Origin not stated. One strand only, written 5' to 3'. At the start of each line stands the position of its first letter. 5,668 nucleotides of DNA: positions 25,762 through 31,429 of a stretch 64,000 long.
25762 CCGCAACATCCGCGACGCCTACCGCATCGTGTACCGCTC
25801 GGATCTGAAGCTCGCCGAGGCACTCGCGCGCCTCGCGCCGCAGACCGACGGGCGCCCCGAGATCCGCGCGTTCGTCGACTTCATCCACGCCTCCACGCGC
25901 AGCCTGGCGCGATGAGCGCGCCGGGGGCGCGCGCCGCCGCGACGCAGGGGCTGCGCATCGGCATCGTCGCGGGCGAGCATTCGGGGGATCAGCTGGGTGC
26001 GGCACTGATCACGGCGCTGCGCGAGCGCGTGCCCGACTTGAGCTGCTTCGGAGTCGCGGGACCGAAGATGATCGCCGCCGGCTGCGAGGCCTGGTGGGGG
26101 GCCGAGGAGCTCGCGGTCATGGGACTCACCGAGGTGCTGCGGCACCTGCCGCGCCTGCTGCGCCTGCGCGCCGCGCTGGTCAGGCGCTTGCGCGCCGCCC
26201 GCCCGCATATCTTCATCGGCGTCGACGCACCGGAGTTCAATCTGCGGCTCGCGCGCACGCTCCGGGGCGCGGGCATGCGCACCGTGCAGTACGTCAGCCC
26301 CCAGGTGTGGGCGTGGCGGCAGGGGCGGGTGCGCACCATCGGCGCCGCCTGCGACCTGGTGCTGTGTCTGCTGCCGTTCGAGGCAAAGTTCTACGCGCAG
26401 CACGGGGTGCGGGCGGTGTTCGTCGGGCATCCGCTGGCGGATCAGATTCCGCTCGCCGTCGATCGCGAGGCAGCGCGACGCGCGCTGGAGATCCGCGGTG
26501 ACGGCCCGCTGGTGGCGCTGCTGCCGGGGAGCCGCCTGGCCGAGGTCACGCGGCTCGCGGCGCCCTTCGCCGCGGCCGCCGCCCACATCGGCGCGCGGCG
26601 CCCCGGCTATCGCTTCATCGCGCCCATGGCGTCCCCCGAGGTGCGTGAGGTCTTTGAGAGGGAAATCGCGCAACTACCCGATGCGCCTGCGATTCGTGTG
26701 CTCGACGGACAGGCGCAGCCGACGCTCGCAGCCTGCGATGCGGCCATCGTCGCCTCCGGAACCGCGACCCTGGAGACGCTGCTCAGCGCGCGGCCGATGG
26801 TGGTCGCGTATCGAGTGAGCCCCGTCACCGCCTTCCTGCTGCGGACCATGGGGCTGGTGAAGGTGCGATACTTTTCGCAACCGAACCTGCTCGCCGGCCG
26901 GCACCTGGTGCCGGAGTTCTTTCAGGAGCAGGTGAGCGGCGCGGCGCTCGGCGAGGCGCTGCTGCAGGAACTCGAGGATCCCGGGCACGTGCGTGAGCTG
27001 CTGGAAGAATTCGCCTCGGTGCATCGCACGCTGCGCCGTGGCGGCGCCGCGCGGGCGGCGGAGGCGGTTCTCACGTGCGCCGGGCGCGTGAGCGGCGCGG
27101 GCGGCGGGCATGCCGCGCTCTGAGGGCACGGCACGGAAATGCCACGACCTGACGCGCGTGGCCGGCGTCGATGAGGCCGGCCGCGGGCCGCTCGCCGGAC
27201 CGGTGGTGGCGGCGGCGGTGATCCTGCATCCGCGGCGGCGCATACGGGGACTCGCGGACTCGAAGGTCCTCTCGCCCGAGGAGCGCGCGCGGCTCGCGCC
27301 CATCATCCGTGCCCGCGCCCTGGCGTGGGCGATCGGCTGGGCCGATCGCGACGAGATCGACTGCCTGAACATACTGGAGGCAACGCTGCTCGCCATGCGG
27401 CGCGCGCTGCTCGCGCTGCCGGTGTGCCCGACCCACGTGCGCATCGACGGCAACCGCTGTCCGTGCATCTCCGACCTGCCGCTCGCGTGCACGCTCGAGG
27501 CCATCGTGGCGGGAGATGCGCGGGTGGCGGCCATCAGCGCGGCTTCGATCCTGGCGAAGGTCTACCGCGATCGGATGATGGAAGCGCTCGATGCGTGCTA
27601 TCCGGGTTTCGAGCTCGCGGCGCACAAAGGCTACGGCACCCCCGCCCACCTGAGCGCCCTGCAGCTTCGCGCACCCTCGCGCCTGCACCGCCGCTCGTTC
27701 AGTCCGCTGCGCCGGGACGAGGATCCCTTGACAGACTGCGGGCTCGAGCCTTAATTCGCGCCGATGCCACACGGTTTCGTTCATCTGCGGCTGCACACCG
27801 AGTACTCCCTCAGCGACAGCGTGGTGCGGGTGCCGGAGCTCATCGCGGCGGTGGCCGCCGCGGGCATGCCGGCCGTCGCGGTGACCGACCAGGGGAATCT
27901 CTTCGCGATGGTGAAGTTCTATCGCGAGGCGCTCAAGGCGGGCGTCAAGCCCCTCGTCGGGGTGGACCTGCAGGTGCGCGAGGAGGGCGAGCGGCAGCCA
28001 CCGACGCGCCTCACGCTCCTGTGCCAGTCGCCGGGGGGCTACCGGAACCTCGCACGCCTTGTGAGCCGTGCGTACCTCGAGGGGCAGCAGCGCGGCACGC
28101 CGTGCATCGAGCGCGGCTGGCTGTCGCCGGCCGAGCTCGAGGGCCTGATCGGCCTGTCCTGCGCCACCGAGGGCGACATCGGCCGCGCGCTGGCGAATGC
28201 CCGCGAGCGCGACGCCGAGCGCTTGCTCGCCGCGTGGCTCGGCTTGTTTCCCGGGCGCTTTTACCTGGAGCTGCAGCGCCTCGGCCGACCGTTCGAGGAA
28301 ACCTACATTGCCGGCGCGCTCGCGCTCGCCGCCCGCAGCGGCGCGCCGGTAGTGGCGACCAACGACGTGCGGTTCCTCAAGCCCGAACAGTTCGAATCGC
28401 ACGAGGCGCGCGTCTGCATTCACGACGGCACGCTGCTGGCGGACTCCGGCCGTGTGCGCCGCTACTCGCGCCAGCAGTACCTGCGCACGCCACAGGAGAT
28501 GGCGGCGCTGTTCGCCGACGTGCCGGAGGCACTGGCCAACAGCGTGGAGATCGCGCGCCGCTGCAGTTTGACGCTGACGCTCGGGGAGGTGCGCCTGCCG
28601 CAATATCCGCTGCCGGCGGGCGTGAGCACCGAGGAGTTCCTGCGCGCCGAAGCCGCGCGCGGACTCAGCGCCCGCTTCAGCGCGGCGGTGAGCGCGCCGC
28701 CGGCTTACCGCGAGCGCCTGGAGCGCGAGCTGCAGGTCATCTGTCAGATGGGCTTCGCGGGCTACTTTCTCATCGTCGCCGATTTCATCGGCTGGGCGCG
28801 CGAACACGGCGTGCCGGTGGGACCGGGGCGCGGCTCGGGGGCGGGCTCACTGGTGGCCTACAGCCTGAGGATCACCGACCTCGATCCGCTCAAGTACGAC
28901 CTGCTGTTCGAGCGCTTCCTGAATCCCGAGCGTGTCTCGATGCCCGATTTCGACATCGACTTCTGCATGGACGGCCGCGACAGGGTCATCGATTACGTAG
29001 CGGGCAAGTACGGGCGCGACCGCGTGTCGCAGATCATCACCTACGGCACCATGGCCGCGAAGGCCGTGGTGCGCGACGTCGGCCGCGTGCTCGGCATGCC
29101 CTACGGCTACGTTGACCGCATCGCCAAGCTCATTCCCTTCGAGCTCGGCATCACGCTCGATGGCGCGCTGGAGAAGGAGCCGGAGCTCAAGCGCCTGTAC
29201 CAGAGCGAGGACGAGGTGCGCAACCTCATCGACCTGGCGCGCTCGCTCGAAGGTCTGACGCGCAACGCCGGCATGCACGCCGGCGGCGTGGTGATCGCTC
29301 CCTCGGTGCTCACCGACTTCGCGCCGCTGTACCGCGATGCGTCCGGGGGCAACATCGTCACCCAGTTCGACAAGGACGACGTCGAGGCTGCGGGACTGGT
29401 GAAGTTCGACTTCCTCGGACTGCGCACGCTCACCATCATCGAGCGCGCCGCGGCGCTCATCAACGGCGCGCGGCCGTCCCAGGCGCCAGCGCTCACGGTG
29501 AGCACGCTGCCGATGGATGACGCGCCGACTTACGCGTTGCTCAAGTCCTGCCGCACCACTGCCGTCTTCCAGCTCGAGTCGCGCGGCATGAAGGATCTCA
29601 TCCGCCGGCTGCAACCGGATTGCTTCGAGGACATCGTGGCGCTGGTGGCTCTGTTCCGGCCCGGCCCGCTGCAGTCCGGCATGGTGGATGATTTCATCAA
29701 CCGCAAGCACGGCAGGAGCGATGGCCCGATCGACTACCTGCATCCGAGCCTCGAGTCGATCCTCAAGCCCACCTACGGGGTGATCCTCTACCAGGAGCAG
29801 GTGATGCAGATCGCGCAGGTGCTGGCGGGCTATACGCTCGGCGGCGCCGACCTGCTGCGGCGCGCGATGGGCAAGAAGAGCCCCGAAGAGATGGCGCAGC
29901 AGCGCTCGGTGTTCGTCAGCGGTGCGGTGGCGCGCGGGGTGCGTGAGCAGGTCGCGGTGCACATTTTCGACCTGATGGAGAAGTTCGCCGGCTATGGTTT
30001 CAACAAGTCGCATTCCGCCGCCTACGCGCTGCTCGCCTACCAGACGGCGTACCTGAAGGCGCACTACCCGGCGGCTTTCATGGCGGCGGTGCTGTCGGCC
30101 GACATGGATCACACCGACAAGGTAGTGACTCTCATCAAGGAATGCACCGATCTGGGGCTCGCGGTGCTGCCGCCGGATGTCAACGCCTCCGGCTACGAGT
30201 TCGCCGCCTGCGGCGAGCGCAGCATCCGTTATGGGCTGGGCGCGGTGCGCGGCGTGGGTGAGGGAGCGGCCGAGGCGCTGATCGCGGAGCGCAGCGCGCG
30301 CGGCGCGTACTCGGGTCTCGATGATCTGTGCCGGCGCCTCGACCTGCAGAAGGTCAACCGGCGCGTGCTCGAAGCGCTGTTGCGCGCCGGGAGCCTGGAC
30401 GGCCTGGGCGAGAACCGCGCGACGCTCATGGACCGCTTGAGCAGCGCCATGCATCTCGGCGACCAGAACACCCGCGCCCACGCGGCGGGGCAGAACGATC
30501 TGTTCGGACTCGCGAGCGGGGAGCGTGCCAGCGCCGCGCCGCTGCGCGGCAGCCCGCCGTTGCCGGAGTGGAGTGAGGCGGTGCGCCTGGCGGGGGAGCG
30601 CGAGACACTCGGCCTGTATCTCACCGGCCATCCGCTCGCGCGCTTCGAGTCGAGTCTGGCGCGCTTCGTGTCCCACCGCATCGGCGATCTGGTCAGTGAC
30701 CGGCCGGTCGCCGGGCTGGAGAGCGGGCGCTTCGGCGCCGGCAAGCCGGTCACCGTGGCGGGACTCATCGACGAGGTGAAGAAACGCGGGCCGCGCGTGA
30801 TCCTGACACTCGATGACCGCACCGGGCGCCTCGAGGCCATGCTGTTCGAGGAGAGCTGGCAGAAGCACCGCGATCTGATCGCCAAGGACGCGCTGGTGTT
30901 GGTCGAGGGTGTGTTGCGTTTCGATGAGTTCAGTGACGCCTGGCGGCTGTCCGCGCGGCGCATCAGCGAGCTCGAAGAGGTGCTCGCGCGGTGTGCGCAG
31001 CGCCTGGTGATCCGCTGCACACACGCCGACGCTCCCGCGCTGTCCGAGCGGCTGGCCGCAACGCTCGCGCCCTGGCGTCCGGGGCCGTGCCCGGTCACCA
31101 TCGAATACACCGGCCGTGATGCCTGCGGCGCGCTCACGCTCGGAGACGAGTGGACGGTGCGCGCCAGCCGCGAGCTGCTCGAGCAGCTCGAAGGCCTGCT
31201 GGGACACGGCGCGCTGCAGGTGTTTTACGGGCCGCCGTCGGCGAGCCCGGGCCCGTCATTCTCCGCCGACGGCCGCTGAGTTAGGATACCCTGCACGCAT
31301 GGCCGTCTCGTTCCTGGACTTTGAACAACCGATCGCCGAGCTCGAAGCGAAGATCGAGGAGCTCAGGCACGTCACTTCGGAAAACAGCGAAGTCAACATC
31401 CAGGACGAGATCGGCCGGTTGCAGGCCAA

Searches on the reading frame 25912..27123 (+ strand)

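Call 77: search_protein_families(library=pfam, proteins=[window:25912-27123:+], max_evalue=0.0001)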
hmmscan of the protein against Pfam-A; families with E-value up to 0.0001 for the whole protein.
window:25912-27123:+ (403 aa): 1 family
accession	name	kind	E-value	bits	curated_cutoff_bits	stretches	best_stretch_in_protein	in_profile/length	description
PF02684.21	LpxB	-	7.2e-104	348.1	22.6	1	16-357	1-342/374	Lipid-A-disaccharide synthetase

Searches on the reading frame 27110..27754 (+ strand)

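Call 77: search_protein_families(library=pfam, proteins=[window:27110-27754:+], max_evalue=0.0001)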
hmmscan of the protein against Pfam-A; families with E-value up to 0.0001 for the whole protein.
window:27110-27754:+ (214 aa): 1 family
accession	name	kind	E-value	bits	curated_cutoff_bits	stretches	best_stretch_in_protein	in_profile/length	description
PF01351.25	RNase_HII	-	1.3e-38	133.4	25.8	1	18-198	1-197/199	Ribonuclease HII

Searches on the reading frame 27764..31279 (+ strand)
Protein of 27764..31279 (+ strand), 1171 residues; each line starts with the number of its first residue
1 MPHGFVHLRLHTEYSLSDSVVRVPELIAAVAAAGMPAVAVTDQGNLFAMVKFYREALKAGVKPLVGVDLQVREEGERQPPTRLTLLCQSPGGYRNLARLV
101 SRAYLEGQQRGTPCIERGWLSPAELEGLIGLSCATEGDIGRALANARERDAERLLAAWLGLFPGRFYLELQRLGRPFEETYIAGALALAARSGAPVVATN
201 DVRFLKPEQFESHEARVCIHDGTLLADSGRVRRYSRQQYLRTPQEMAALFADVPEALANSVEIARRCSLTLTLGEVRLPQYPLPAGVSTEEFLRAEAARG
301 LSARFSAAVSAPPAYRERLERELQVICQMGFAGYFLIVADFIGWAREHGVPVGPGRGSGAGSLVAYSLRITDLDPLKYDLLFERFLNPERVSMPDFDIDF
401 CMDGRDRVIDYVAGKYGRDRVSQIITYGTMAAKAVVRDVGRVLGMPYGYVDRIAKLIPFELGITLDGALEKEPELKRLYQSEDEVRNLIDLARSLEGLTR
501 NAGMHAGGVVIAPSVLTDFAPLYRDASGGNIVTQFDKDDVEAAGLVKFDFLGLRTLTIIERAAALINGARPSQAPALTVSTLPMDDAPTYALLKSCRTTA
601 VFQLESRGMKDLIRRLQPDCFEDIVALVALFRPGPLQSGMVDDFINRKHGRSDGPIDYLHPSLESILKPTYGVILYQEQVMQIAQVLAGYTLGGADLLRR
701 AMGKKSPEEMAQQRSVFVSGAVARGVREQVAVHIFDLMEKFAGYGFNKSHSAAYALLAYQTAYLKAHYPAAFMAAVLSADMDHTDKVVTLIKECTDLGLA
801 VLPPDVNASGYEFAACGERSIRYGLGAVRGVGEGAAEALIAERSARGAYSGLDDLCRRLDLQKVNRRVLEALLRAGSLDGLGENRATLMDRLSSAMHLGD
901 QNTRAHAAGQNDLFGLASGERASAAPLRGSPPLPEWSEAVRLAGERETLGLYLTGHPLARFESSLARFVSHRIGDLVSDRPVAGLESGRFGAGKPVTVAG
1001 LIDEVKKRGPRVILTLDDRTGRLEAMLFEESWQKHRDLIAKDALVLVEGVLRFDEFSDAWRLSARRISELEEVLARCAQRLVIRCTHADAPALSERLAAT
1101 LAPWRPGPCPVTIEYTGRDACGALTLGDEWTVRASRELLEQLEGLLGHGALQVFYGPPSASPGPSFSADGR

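Call 77: search_protein_families(library=pfam, proteins=[window:27764-31279:+], max_evalue=0.0001)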
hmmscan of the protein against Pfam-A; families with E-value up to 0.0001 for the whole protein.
window:27764-31279:+ (1171 aa): 6 families
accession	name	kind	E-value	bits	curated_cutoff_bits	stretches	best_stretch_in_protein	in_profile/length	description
PF07733.18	DNA_pol3_alpha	-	1.9e-106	355.9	23.9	1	292-552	2-260/260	Bacterial DNA polymerase III alpha NTPase domain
PF17657.6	DNA_pol3_finger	-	3.2e-63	212.4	22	1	555-724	1-165/166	Bacterial DNA polymerase III alpha subunit finger domain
PF02811.25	PHP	-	7.9e-43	147.1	26.4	1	7-172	1-163/164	PHP domain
PF14579.12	HHH_6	-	1.3e-28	99.4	25.6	1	798-888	1-90/90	Helix-hairpin-helix motif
PF01336.31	tRNA_anti-codon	-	2.6e-10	40.5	27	1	996-1065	1-70/75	OB-fold nucleic acid binding domain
PF20914.2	DNA_pol_IIIA_C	-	2.9e-10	40.2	22.5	1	1096-1147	1-52/52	DNA polymerase III subunit alpha, C-terminal domain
